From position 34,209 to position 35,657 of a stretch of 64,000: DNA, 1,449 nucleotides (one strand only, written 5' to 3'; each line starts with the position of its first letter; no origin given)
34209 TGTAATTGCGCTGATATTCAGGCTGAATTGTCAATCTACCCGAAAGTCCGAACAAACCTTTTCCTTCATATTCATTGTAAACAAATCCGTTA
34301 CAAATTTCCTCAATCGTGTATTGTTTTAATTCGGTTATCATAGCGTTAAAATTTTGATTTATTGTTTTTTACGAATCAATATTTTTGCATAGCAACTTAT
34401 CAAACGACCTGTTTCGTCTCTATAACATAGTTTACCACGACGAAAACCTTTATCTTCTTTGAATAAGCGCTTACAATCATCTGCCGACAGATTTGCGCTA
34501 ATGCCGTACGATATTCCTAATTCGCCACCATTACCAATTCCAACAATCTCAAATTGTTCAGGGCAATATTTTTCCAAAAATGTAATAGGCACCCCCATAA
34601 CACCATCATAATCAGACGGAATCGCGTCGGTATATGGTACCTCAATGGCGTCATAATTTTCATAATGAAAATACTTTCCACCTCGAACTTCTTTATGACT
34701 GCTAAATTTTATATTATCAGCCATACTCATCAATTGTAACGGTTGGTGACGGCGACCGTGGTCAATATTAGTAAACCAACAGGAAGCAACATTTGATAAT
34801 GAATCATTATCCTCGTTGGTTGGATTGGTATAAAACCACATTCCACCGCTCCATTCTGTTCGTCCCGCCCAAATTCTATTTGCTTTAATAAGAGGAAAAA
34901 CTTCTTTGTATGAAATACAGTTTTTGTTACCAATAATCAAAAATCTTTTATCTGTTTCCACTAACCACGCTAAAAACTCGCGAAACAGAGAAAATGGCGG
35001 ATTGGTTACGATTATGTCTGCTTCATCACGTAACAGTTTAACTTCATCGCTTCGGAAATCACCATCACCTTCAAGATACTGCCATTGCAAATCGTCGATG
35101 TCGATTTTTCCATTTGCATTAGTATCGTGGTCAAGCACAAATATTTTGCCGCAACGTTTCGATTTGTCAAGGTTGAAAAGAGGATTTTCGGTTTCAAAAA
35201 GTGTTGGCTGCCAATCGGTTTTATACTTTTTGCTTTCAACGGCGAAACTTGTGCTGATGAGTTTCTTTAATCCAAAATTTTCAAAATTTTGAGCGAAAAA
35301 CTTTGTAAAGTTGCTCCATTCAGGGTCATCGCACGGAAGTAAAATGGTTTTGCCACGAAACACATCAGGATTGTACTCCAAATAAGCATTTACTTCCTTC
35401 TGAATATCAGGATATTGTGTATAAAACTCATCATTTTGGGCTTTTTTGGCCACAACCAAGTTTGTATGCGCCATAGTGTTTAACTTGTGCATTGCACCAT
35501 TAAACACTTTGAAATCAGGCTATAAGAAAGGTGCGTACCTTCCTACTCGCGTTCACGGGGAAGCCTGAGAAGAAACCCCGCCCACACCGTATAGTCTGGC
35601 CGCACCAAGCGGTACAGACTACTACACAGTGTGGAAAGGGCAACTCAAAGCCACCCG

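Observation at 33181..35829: Low-GC two-gene insertion: EcoRI-type m6A methyltransferase + DUF262(ParB-like)-HNH nuclease, a candidate non-canonical restriction/defence module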

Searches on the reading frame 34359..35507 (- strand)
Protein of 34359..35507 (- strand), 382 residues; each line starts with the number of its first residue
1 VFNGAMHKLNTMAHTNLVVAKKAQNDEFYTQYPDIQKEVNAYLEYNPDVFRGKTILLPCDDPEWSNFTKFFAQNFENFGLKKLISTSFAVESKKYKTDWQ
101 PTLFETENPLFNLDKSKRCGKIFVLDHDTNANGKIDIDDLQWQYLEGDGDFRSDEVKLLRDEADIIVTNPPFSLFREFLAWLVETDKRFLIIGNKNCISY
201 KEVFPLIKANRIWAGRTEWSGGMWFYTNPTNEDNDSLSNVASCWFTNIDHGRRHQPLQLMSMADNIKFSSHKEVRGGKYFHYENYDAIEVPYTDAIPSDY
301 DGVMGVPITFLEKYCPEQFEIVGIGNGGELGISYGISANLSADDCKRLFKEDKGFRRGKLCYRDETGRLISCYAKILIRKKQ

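Call 3: search_protein_families(library=pfam, proteins=[window:34359-35507:-], max_evalue=0.01)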
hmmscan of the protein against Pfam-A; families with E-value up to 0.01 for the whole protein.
window:34359-35507:- (382 aa): 1 family
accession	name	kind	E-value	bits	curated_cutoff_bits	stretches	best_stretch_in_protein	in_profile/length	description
PF13651.11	EcoRI_methylase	-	1.4e-115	386.7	26.4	1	17-381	2-345/345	Adenine-specific methyltransferase EcoRI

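Call 4: search_protein_families(library=padloc, proteins=[window:34359-35507:-], max_evalue=0.01)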
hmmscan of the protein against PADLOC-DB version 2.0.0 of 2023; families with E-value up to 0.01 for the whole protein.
window:34359-35507:- (382 aa): 1 family
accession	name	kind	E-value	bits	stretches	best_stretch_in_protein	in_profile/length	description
PDLC03297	MTase_II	-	7.5e-80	266.8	1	14-328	7-296/332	Type II methyltransferase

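Call 5: search_protein_families(library=ncbifam, proteins=[window:34359-35507:-], max_evalue=0.01)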
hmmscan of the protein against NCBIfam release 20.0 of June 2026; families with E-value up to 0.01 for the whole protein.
window:34359-35507:- (382 aa): 0 families

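Call 8: search_solved_structures(query=window:34359-35507:-, max_evalue=1, show_alignments=1)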
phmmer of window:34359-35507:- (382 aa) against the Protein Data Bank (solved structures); distinct sequences matched with E-value up to 1: 0.

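Call 86: search_solved_structures(query=A1, max_evalue=1, show_alignments=2)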
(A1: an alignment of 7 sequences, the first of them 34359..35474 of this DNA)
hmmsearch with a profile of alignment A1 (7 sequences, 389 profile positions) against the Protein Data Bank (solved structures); distinct sequences matched with E-value up to 1: 3.
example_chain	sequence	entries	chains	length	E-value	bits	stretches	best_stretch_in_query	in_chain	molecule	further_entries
3o4y_A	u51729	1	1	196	0.27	13.7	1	49-129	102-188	Calcium-dependent protein kinase 3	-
2lvi_A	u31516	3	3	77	0.85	12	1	116-171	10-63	Polcalcin Phl p 7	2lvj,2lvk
1k9u_A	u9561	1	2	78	0.89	12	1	116-171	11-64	Polcalcin Phl p 7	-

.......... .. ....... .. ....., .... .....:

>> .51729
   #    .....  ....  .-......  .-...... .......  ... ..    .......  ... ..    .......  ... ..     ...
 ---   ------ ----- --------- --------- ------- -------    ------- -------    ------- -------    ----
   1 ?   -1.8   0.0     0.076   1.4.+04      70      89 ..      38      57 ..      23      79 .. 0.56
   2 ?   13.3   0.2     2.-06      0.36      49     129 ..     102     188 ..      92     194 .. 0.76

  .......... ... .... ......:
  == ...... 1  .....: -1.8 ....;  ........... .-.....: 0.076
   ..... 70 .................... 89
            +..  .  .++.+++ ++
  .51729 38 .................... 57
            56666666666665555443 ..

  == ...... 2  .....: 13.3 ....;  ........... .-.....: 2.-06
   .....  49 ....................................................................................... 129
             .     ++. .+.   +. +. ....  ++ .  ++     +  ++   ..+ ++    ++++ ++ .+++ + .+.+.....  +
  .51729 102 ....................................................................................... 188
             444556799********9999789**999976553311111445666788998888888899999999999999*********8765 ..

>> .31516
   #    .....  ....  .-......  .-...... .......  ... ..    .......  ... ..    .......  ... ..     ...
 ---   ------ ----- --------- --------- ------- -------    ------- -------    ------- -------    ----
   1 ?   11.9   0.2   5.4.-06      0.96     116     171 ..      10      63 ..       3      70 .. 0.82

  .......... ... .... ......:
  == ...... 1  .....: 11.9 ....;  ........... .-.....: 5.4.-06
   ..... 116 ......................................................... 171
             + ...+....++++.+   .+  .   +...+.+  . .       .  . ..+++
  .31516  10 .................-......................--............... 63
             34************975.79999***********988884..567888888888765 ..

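Call 94: search_dna_similar(query=window:34359-35474:-, collection=plasmids, mode=protein, max_rows=60, max_evalue=1e-20)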
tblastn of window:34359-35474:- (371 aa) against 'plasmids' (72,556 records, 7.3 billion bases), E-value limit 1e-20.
Records with a match: 70; places in all: 73; records where one place covers at least 80% of the query: 64.
Best place of each record, by identity: 60-80% 2; <60% 68.
By first word of the organism name: Enterococcus 11; Escherichia 6; Raoultella 4; Rhodococcus 3; Leuconostoc 3; Apilactobacillus 3; Variovorax 3; Lactiplantibacillus 3; Klebsiella 3; Gordonia 2; and 24 more.
By predicted mobility (MOB-suite, as given by PLSDB): non-mobilizable 34; mobilizable 22; conjugative 14.
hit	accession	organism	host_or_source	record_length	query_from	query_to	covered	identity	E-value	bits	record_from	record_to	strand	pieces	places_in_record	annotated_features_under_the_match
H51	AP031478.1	Moraxella osloensis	Homo sapiens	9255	3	317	85%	63.2%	1e-128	414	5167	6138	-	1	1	adenine-specific methyltransferase EcoRI family protein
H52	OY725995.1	Phocaeicola massiliensis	-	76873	1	313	84%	62.8%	2e-133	427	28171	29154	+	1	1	record has no annotation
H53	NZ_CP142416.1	Enterococcus faecium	Bovine,milk sample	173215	3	370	99%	52.8%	7e-120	388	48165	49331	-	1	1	adenine-specific methyltransferase EcoRI family protein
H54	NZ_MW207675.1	Enterococcus faecium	-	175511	3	370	99%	52.8%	7e-120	388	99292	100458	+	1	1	adenine-specific methyltransferase EcoRI family protein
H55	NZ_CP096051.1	Enterococcus faecium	piglet,cell culture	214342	3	370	99%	52.8%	7e-120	388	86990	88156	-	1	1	adenine-specific methyltransferase EcoRI family protein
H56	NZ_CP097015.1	Enterococcus faecium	whole organism,pet food (BARF)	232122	3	370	99%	52.8%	7e-120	388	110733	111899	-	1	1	adenine-specific methyltransferase EcoRI family protein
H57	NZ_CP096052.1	Enterococcus faecium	nursery pig,cell culture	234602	3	370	99%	52.8%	7e-120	388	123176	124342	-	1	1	adenine-specific methyltransferase EcoRI family protein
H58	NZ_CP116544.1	Enterococcus faecium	Bos taurus,whole organism,fecal sample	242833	3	370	99%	52.8%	7e-120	388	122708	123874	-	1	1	adenine-specific methyltransferase EcoRI family protein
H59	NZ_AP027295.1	Enterococcus faecium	Bacteria,excrement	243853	3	370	99%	52.8%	7e-120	388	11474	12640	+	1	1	adenine-specific methyltransferase EcoRI family protein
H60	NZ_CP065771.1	Enterococcus faecium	Homo sapiens,Digestive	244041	3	370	99%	52.8%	7e-120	388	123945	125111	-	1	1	adenine-specific methyltransferase EcoRI family protein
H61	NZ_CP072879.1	Enterococcus faecium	stream/river surface water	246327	3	370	99%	52.8%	7e-120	388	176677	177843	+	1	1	adenine-specific methyltransferase EcoRI family protein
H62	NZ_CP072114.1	Yimella sp. cx-51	Procambus clarkii,intestinal contents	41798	1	371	100%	51.9%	2e-125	404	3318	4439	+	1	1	adenine-specific methyltransferase EcoRI family protein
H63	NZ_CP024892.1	Rhodococcus ruber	cell culture,activated sludge from ...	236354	4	370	99%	52.4%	1e-120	391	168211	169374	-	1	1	adenine-specific methyltransferase EcoRI family protein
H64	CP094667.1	Gordonia amicalis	cell culture,river sand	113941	5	370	99%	50.5%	4e-117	380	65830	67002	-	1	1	adenine-specific methyltransferase EcoRI family protein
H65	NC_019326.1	Arthrobacter sp. 31.31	heavy aromatic hydrocarbon contaminated ...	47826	4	312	83%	58.3%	6e-119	385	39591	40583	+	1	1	adenine-specific methyltransferase EcoRI family protein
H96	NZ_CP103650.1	Escherichia coli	Homo sapiens,blood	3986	9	316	83%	42.0%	2e-57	208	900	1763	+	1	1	adenine-specific methyltransferase EcoRI family protein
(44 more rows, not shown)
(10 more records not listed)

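Call 99: get_annotated_region(hit=H96, flank=2000)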
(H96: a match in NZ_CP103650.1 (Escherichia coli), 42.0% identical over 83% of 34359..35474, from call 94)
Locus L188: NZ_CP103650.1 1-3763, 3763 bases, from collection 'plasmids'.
description: Escherichia coli strain 961 plasmid pMB5823_5, complete sequence
organism: Escherichia coli (NCBI taxid 562)
taxonomy: Bacteria; Pseudomonadota; Gammaproteobacteria; Enterobacterales; Enterobacteriaceae; Escherichia; Escherichia coli
host: -; source: Homo sapiens,blood; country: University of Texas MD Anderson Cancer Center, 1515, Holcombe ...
typing (MOB-suite, as given by PLSDB): mobilizable; replicon rep_cluster_2350
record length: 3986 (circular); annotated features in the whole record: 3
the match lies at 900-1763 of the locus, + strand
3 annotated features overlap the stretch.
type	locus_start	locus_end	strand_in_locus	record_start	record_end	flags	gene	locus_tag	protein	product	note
CDS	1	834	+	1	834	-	-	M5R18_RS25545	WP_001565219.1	type-2 restriction enzyme EcoRI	-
CDS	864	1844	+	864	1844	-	-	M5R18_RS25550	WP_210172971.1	adenine-specific methyltransferase EcoRI family protein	-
CDS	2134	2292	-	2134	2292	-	-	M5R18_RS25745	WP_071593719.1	replication initiation protein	-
